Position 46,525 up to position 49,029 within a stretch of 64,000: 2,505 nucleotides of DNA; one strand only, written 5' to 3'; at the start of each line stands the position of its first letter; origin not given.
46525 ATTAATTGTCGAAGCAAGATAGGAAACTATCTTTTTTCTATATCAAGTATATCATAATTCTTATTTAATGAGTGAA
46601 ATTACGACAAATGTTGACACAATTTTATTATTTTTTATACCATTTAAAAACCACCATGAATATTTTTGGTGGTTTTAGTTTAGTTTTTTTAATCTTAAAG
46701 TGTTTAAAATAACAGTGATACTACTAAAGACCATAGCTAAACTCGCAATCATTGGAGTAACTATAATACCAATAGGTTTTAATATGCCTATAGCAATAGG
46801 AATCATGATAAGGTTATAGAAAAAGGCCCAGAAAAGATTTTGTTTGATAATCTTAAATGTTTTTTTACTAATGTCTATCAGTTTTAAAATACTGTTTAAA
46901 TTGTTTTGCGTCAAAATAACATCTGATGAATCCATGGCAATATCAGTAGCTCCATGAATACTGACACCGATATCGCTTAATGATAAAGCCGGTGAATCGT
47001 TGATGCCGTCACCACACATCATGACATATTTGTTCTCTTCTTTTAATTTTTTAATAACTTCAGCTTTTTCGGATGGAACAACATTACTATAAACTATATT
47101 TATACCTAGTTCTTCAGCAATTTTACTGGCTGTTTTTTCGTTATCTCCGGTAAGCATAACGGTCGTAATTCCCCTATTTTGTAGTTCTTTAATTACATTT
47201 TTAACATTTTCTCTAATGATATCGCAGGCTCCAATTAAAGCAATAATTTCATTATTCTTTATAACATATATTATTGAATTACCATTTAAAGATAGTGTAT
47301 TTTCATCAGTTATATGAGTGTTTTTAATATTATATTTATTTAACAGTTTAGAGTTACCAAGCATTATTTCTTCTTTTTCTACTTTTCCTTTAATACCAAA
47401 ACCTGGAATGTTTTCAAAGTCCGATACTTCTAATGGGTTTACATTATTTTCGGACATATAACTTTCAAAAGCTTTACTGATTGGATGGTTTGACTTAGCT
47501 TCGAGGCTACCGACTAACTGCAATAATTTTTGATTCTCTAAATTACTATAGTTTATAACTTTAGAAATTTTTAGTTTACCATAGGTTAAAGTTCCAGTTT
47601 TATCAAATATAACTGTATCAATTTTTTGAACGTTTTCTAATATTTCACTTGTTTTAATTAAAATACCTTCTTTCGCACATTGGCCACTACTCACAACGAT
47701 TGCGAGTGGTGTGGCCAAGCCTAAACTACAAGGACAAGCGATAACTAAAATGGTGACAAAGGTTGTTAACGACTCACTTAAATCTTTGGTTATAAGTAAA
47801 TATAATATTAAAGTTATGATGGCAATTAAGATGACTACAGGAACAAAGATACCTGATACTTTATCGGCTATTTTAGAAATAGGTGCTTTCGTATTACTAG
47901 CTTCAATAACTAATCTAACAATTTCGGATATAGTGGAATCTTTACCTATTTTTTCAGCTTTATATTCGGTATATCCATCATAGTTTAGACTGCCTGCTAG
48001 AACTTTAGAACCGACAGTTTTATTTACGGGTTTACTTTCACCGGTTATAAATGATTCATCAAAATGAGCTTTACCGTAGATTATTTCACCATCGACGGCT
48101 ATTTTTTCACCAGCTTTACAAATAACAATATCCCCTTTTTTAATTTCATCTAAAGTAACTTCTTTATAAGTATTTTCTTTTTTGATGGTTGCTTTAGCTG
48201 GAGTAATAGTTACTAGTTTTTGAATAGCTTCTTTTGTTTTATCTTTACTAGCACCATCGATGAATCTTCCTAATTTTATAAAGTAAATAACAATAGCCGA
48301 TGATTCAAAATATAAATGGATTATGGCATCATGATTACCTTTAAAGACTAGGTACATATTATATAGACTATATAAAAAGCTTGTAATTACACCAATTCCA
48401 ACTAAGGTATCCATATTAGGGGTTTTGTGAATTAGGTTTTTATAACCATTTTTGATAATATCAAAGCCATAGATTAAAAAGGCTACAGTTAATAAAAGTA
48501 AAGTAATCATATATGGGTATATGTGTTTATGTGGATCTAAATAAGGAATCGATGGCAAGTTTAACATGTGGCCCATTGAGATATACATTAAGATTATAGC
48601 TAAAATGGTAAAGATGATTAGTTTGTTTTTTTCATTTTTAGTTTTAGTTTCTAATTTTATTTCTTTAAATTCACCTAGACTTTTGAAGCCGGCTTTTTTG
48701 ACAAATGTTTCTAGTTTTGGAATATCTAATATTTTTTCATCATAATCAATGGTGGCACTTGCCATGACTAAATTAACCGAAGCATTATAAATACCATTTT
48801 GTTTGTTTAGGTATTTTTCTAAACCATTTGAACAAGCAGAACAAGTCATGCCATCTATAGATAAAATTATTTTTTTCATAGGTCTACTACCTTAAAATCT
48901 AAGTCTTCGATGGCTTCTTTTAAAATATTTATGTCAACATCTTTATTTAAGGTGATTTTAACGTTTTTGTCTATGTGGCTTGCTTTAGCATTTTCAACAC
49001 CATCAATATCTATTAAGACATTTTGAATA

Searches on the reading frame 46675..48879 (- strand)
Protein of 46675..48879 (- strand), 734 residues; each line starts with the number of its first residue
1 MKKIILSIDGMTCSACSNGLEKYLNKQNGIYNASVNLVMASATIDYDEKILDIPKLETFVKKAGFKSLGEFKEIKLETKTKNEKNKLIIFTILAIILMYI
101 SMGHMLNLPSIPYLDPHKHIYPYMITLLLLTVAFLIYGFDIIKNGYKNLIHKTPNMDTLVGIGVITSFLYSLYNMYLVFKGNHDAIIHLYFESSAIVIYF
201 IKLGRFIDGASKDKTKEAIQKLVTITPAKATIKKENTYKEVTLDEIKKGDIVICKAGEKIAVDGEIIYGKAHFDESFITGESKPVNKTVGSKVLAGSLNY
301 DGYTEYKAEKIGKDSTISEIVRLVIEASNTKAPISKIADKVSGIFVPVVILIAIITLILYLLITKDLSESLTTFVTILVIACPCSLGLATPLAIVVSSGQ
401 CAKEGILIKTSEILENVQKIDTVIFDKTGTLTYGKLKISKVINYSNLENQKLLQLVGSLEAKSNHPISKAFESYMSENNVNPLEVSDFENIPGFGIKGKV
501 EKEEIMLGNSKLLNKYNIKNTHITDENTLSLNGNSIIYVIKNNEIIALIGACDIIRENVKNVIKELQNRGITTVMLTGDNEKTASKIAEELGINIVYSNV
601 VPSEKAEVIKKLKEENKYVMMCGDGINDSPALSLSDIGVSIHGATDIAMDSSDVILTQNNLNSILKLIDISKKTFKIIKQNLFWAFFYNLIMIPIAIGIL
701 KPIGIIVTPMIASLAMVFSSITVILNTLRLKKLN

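Call 62: search_protein_families(library=pfam, proteins=[window:46675-48879:-], max_evalue=0.001)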
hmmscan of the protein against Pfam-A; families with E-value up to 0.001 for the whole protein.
window:46675-48879:- (734 aa): 4 families
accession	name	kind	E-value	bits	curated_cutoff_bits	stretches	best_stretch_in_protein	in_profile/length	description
PF00122.25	E1-E2_ATPase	-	2.8e-54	183.8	28.1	1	226-403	3-180/181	E1-E2 ATPase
PF00702.32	Hydrolase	-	1.9e-29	103.9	26.4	1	420-632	1-187/191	haloacid dehalogenase-like hydrolase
PF00403.32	HMA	-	2.7e-11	44.1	24.8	1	6-66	2-62/62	Heavy-metal-associated domain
PF08282.18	Hydrolase_3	-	5.4e-06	26.8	20.9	1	607-668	194-255/255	haloacid dehalogenase-like hydrolase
